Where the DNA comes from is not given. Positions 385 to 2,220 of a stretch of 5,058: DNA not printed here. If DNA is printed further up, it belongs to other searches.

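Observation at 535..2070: BrxL-like AAA+ ATPase lacking a Lon protease domain and lacking BREX partners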

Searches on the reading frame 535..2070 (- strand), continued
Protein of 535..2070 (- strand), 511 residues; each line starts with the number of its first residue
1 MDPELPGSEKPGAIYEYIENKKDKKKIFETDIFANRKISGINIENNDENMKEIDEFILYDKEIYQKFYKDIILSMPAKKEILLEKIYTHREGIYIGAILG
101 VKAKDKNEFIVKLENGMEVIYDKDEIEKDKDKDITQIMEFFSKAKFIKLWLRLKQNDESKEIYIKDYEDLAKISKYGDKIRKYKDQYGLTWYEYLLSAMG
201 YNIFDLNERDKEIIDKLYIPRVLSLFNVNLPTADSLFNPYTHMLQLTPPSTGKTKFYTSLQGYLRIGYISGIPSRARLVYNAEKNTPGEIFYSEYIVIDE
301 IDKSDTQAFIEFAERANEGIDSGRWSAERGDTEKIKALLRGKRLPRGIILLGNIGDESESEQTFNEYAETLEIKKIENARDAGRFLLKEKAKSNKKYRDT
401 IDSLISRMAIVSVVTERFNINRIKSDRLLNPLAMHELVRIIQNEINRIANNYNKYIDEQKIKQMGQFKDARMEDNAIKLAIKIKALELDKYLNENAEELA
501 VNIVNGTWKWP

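Call 100: fold_search(model_id=the predicted structure, library=pdb)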
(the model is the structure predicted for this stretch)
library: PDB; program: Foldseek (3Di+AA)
matches with E <= 10: 685; with E <= 0.001: 0
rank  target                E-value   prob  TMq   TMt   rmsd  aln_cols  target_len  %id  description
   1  8emh_C                1.1e-03  1.00  0.20  0.16   6.9       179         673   13  CryoEM characterization of a unique AAA+ BrxL phage restriction factor (released 2023-02-01)
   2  8emh_F                1.3e-03  1.00  0.18  0.15   7.0       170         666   12  CryoEM characterization of a unique AAA+ BrxL phage restriction factor (released 2023-02-01)
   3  9mj5_B                2.1e-03  0.94  0.13  0.28  22.5       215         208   12  Catalytic domain of human DNA polymerase alpha in complex with DNA and RPA (released 2025-02-19)
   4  9m5m_B                2.2e-03  0.80  0.16  0.16  21.2       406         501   12  Crystal structure of Plasmodium vivax aspartyl-tRNA synthetase (PvDRS) (released 2025-06-04)
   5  8emc_D                2.8e-03  1.00  0.17  0.14   7.5       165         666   13  CryoEM characterization of BrxL -- a unique AAA+ phage restriction Factor. (released 2023-02-01)
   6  3bju_D                3.3e-03  0.80  0.17  0.18  24.3       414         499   11  Crystal Structure of tetrameric form of human lysyl-tRNA synthetase (released 2008-02-05)
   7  8emc_G                3.9e-03  1.00  0.17  0.14   7.5       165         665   13  CryoEM characterization of BrxL -- a unique AAA+ phage restriction Factor. (released 2023-02-01)
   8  9pd3_O                3.9e-03  0.98  0.13  0.32  17.3       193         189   11  NER dual incision complex - DuIS (released 2026-02-18)
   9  9dpl_A                4.1e-03  0.94  0.13  0.13  19.8       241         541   11  Human LysRS bound to cellular modified tRNA-Lys3 and AIMP2 (released 2025-03-12)
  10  8emc_B                4.6e-03  1.00  0.17  0.14   7.3       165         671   13  CryoEM characterization of BrxL -- a unique AAA+ phage restriction Factor. (released 2023-02-01)
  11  8emc_F                4.9e-03  1.00  0.17  0.14   7.4       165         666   13  CryoEM characterization of BrxL -- a unique AAA+ phage restriction Factor. (released 2023-02-01)
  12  8emh_L                4.9e-03  1.00  0.17  0.14   7.3       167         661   12  CryoEM characterization of a unique AAA+ BrxL phage restriction factor (released 2023-02-01)
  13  3bju_B                4.9e-03  0.60  0.14  0.15  23.1       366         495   12  Crystal Structure of tetrameric form of human lysyl-tRNA synthetase (released 2008-02-05)
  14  9pd4_O                5.4e-03  0.99  0.13  0.30  13.9       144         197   15  NER dual incision complex - DuIM (released 2026-02-18)
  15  7uy7_B                5.8e-03  0.41  0.11  0.17  25.4       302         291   12  Tetrahymena CST with Polymerase alpha-Primase (released 2022-07-13)
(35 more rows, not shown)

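Call 101: search_protein_families(library=padloc, proteins=[L002:760-1941:+, L001:1204-2184:+, L001:2186-2701:+, L001:2698-3120:+, L001:3120-3728:+, L001:3709-4284:-, L001:10136-10678:+, L001:10817-11452:-, L002:11024-11623:+], max_evalue=0.01)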
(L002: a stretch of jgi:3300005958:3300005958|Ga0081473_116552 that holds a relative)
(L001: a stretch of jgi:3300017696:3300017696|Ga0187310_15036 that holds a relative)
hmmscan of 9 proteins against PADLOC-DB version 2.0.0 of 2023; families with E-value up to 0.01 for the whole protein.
L002:760-1941:+ (393 aa): 0 families

L001:1204-2184:+ (326 aa): 0 families

L001:2186-2701:+ (171 aa): 0 families

L001:2698-3120:+ (140 aa): 0 families

L001:3120-3728:+ (202 aa): 0 families

L001:3709-4284:- (191 aa): 0 families

L001:10136-10678:+ (180 aa): 0 families

L001:10817-11452:- (211 aa): 0 families

L002:11024-11623:+ (199 aa): 0 families

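Call 102: search_protein_families(library=ncbifam, proteins=[L002:760-1941:+, L001:1204-2184:+, L001:2186-2701:+, L001:2698-3120:+, L001:3120-3728:+, L001:3709-4284:-, L001:10136-10678:+, L001:10817-11452:-, L002:11024-11623:+], max_evalue=0.01)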
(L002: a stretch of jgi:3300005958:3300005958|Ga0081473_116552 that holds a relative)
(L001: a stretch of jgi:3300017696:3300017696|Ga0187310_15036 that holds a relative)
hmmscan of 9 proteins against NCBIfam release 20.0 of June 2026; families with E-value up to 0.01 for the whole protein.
L002:760-1941:+ (393 aa): 1 family
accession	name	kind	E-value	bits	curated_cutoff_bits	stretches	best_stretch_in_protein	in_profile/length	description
TIGR00635.1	ruvB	equivalog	0.0012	18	299.05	1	43-91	11-58/305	Holliday junction branch migration DNA helicase RuvB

L001:1204-2184:+ (326 aa): 0 families

L001:2186-2701:+ (171 aa): 0 families

L001:2698-3120:+ (140 aa): 0 families

L001:3120-3728:+ (202 aa): 0 families

L001:3709-4284:- (191 aa): 0 families

L001:10136-10678:+ (180 aa): 0 families

L001:10817-11452:- (211 aa): 4 families
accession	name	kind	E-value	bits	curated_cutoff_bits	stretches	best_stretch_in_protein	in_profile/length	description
NF040815.2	recomb_XerA_Arch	equivalog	0.00018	21.2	220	1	107-194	152-256/263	site-specific tyrosine recombinase/integron integrase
TIGR02224.1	recomb_XerC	equivalog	0.00045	19.7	335.15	0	77-133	139-191/295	tyrosine recombinase XerC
TIGR02225.1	recomb_XerD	equivalog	0.00082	18.8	329.6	0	135-194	219-276/290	site-specific tyrosine recombinase XerD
NF004915.0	PRK06274.1-1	equivalog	0.0037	16.7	274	0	121-173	109-161/194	indolepyruvate oxidoreductase subunit beta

L002:11024-11623:+ (199 aa): 0 families

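Call 104: find_related_loci(query=A1, collection=metagenome_contigs, flank=10000)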
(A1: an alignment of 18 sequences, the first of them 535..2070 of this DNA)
Query A1 (511 aa) in metagenome_contigs; peptide patterns used: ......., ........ (x = any residue, [..] = any of these).
357 stretches matched a pattern; 38 encode a relative of the query (tblastn E <= 1e-3); 38 distinct loci.
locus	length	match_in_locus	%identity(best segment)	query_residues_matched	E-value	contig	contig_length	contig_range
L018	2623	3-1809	94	1-511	0e+0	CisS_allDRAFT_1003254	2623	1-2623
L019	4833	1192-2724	94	1-511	0e+0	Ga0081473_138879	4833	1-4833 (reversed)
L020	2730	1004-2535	99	1-511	0e+0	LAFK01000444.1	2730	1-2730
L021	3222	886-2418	93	1-511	0e+0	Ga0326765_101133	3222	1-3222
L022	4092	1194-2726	92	1-511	0e+0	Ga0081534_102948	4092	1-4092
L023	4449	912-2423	91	8-511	0e+0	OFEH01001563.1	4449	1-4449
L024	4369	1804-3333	92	1-510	0e+0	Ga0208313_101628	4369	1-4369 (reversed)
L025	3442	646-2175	92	1-510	0e+0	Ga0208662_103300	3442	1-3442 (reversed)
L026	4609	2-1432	93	35-511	0e+0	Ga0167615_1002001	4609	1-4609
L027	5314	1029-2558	86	1-510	0e+0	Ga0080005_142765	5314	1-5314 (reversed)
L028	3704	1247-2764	78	1-511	0e+0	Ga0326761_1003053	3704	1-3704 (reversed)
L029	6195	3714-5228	64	8-511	0e+0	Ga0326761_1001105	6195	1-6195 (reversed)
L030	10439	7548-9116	62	1-511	0e+0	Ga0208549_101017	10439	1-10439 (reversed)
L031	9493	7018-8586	62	1-511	0e+0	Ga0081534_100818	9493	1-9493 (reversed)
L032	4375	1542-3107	62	1-510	0e+0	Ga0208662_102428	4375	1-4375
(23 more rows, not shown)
